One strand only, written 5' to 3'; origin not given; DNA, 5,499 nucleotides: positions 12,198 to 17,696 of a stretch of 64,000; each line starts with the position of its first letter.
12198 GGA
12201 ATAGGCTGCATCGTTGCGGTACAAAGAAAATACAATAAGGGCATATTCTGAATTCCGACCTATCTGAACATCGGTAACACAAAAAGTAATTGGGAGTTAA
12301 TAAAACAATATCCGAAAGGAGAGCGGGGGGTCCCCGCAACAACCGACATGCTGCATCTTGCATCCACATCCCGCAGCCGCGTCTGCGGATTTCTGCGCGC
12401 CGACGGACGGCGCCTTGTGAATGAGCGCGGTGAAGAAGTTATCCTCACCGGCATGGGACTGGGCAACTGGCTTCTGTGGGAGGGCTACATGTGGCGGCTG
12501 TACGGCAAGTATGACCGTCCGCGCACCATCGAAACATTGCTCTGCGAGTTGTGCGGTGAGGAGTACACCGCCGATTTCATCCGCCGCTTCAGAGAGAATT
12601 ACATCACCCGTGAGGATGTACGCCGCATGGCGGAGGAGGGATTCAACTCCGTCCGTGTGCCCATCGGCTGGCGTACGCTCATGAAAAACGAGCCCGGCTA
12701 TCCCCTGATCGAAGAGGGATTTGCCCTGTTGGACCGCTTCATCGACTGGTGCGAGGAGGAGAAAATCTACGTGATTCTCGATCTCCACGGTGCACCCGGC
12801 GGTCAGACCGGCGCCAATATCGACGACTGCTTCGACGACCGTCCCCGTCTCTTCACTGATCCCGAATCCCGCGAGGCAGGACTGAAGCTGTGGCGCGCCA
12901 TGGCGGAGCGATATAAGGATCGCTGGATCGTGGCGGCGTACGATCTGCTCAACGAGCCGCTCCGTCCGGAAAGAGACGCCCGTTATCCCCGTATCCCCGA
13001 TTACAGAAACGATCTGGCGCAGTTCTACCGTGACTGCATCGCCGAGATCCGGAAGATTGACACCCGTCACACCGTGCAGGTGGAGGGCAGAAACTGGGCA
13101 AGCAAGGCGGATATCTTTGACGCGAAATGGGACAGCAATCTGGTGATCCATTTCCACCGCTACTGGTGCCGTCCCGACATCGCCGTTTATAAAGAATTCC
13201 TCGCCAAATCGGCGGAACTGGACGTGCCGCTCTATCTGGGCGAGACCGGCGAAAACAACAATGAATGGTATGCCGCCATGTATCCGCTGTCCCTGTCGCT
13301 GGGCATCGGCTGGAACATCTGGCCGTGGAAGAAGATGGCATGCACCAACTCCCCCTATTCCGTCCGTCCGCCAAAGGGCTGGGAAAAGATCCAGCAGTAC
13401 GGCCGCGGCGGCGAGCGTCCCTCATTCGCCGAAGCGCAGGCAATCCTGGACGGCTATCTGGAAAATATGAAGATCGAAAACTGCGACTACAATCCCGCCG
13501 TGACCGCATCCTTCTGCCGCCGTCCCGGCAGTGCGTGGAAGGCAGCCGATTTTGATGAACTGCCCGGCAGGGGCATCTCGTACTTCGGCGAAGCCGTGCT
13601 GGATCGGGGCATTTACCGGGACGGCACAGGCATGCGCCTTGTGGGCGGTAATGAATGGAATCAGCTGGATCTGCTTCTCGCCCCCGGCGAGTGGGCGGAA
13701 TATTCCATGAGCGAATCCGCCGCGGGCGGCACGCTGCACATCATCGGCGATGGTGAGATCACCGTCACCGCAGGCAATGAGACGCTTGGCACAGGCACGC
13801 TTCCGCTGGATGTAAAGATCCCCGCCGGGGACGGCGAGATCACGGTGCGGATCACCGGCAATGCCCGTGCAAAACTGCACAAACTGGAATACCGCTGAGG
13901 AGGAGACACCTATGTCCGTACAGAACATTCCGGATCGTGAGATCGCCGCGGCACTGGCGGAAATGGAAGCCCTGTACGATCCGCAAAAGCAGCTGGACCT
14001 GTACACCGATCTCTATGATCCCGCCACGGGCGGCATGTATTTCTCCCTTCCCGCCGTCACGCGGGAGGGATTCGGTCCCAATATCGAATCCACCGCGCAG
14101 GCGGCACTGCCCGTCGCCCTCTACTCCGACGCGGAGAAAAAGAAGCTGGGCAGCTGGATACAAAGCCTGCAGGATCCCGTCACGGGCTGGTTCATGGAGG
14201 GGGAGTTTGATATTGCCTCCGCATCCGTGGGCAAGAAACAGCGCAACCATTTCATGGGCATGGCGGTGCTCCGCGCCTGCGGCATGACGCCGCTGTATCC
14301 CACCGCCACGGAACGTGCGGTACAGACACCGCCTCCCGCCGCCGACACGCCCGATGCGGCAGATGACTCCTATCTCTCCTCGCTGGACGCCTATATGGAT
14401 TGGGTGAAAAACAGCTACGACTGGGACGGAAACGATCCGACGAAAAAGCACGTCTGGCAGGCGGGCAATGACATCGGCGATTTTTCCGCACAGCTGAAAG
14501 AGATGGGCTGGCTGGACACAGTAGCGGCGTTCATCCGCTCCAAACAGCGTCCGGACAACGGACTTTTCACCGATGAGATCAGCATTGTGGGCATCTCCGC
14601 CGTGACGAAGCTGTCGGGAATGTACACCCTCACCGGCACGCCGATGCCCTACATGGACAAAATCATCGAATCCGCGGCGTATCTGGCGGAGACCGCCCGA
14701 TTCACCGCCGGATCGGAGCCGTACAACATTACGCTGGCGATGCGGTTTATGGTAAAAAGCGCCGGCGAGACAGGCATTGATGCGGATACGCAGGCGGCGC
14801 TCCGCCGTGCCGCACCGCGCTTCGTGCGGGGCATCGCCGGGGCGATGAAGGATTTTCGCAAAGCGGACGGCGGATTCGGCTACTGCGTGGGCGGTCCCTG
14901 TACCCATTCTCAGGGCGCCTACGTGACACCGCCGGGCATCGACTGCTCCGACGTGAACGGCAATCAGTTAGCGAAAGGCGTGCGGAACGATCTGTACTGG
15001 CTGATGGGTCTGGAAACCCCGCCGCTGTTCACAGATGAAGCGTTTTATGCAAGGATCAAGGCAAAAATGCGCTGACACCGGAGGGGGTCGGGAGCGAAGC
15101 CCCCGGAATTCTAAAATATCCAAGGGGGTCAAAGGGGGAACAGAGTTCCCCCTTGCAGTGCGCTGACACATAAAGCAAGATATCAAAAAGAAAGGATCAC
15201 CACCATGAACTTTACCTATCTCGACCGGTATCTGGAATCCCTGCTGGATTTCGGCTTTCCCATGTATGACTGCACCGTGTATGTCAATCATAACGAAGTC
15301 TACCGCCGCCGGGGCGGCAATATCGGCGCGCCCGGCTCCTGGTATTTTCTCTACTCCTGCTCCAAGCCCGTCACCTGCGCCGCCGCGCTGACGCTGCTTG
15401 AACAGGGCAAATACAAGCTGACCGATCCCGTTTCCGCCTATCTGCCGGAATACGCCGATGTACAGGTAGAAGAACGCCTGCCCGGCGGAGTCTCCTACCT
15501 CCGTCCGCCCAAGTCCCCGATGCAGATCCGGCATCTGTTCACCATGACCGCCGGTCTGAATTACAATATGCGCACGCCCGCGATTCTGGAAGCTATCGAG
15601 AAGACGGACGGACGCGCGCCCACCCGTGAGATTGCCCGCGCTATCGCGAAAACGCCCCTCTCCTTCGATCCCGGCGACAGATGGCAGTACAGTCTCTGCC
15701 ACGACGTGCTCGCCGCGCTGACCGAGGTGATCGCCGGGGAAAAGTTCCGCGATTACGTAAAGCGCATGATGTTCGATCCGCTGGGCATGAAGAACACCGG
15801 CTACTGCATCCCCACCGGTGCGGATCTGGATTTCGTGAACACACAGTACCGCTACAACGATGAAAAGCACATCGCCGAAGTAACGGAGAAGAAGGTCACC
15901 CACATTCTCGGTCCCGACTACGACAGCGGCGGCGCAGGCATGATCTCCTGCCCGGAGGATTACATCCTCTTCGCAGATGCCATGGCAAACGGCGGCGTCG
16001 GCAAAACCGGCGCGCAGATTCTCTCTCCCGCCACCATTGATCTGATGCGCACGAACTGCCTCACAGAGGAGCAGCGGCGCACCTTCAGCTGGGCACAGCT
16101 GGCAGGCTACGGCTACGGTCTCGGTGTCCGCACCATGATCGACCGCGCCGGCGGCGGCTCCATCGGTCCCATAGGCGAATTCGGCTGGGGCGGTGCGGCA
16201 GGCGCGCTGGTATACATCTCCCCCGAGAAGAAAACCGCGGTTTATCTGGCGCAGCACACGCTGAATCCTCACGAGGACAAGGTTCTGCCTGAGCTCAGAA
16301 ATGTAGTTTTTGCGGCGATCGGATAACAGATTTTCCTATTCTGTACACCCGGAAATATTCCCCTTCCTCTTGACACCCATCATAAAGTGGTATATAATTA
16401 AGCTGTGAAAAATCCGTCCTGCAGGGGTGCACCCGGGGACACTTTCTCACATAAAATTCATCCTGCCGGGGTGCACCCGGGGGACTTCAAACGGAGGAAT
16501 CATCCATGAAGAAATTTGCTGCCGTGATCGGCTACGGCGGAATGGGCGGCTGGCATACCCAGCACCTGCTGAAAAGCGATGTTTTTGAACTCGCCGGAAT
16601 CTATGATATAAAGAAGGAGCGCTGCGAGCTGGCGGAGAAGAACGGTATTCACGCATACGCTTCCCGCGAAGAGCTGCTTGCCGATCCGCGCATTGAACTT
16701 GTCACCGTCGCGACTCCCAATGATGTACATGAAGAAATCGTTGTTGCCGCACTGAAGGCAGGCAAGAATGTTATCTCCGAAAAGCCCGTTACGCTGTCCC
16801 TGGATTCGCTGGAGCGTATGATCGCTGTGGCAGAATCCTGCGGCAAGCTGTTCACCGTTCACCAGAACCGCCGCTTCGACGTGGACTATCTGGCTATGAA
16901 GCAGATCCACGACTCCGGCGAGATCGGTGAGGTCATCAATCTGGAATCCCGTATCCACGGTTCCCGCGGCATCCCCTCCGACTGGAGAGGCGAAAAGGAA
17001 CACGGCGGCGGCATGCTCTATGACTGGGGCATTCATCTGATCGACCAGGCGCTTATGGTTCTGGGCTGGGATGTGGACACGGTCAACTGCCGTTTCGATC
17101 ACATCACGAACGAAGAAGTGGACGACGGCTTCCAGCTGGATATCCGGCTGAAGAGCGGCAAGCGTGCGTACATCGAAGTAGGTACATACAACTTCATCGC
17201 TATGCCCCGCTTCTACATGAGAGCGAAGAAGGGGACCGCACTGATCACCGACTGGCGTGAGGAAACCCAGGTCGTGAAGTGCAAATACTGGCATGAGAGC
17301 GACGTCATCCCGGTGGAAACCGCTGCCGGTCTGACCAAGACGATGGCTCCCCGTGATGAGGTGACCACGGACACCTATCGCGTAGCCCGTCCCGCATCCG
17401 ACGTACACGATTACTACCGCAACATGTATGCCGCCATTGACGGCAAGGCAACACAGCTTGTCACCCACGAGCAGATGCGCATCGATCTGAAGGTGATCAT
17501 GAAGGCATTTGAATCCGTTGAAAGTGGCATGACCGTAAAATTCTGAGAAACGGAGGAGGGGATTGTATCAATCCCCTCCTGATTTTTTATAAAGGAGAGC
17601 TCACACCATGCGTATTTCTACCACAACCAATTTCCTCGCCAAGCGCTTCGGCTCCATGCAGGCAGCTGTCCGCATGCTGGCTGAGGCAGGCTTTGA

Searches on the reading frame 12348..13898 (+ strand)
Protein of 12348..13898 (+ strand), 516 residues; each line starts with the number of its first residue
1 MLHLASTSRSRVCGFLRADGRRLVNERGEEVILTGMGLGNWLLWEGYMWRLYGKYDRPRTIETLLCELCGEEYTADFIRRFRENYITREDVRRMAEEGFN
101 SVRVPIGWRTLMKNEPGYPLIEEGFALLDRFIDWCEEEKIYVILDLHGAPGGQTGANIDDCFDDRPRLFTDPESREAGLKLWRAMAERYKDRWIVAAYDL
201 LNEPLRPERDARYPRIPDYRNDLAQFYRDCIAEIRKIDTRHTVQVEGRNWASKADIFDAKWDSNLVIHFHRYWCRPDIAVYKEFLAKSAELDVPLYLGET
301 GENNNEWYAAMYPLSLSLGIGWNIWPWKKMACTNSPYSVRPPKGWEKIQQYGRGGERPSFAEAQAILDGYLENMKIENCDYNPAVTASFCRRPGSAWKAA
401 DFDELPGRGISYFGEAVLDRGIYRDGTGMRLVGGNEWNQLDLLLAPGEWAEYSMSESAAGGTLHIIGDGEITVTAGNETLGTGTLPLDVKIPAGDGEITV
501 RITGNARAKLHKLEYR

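Call 6: search_protein_families(library=pfam, proteins=[window:12348-13898:+], max_evalue=0.001)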
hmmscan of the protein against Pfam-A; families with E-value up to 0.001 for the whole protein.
window:12348-13898:+ (516 aa): 2 families
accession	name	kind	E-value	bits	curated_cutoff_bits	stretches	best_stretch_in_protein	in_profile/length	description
PF00150.24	Cellulase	-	6.3e-30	105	23.5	1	85-328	21-269/272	Cellulase (glycosyl hydrolase family 5)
PF02449.21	Glyco_hydro_42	-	0.00019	21.4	21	0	85-144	10-65/376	Beta-galactosidase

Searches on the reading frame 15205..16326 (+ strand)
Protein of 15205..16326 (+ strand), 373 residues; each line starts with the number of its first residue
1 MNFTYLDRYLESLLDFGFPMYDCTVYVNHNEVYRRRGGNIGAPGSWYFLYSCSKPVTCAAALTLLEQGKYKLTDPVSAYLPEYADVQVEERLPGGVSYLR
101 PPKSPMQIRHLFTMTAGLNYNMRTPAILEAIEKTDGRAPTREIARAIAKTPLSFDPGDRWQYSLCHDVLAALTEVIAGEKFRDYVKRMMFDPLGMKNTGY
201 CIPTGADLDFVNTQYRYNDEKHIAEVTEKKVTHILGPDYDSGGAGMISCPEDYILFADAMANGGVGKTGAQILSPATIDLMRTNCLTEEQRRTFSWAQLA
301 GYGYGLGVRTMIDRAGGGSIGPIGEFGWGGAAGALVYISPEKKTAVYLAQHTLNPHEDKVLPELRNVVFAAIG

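Call 6: search_protein_families(library=pfam, proteins=[window:15205-16326:+], max_evalue=0.001)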
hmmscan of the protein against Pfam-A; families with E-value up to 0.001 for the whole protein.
window:15205-16326:+ (373 aa): 1 family
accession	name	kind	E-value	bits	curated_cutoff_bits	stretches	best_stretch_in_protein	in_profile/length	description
PF00144.29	Beta-lactamase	-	7e-46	157.3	27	1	32-359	28-318/329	Beta-lactamase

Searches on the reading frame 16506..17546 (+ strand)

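Call 6: search_protein_families(library=pfam, proteins=[window:16506-17546:+], max_evalue=0.001)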
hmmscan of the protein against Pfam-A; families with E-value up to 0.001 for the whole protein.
window:16506-17546:+ (346 aa): 5 families
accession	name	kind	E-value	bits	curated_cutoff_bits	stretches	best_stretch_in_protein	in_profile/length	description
PF01408.29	GFO_IDH_MocA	-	3.9e-28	99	24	1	6-118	4-118/120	Oxidoreductase family, NAD-binding Rossmann fold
PF22725.1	GFO_IDH_MocA_C3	-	4.4e-24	85.3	27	1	128-244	1-122/124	GFO/IDH/MocA C-terminal domain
PF02894.22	GFO_IDH_MocA_C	-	4e-15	56.6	22.9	1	136-345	5-217/218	Oxidoreductase family, C-terminal alpha/beta domain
PF03447.22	NAD_binding_3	-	0.00017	22.7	24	1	9-113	1-110/116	Homoserine dehydrogenase, NAD binding domain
PF03446.21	NAD_binding_2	-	0.00064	20.2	21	0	6-90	3-90/161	NAD binding domain of 6-phosphogluconate dehydrogenase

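Call 69: search_protein_families(library=ncbifam, proteins=[window:16506-17546:+], max_evalue=0.01)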
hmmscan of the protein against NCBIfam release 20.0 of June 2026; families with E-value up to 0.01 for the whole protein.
window:16506-17546:+ (346 aa): 10 families
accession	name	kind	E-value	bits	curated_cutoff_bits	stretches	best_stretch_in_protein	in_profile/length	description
NF008607.0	PRK11579.1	subfamily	2.9e-35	121.9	330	1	7-338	9-337/346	oxidoreductase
NF007574.0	PRK10206.1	equivalog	2.8e-34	118.7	352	1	5-338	5-336/345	oxidoreductase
TIGR04380.1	myo_inos_iolG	equivalog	9.4e-34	116.8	355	1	6-207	5-206/330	inositol 2-dehydrogenase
NF040723.1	UDP-GlcNAcDh_Arch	equivalog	5.5e-25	88.5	450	1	6-226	4-216/302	UDP-N-acetylglucosamine 3-dehydrogenase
NF058563.1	BT_2159_fam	equivalog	3.2e-21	75.7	650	1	6-194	4-191/350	disaccharide 3-dehydrogenase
NF052479.1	LevoglcsnDh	equivalog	2.2e-20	72.7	650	1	32-202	41-217/386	levoglucosan dehydrogenase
NF052679.1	InsChiInosDhIolG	equivalog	5.7e-15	55.2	540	1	6-194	6-193/343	bifunctional inositol 2-dehydrogenase/D-chiro-inositol 1-dehydrogenase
NF041392.1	XylDh_Gfo6_Halo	equivalog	2.6e-10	39.6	350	1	62-199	82-225/350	D-xylose 1-dehydrogenase Gfo6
NF058561.1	BT_2158_fam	equivalog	4.4e-06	25.5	750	1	6-147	39-181/487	glycoside 3-dehydrogenase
TIGR01761.1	thiaz-red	subfamily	0.0012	18.4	188.8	1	25-118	27-121/350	thiazolinyl imide reductase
